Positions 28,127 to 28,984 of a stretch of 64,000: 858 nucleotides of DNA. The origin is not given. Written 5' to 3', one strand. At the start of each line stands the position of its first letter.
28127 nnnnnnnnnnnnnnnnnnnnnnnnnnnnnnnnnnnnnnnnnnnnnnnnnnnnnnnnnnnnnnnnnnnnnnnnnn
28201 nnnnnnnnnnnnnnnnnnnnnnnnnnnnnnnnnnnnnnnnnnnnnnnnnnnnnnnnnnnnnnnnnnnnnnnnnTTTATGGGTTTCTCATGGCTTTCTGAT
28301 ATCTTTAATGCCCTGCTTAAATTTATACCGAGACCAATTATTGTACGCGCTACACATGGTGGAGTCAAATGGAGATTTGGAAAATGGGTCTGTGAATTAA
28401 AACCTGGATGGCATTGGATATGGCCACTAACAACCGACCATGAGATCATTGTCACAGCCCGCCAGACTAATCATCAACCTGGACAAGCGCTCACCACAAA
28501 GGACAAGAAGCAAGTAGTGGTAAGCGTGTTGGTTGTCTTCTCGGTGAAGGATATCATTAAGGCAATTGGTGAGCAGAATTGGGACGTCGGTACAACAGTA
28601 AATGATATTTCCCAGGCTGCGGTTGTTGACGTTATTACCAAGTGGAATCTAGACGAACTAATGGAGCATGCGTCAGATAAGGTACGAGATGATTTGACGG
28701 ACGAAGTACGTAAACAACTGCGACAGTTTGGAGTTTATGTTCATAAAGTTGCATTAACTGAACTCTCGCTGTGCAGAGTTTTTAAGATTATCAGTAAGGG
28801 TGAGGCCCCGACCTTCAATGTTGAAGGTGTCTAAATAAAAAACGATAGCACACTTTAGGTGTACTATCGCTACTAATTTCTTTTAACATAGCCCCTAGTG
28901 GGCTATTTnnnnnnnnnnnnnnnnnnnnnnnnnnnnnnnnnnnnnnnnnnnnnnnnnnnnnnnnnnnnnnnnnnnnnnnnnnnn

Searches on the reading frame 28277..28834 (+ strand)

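Call 91: search_protein_families(library=pfam, proteins=[window:28277-28834:+], max_evalue=0.01)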
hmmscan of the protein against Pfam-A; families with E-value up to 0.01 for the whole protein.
window:28277-28834:+ (185 aa): 1 family
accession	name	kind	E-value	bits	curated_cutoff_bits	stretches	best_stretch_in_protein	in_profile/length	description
PF01145.31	Band_7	-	5e-19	69.5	23.6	1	22-166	2-148/176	SPFH domain / Band 7 family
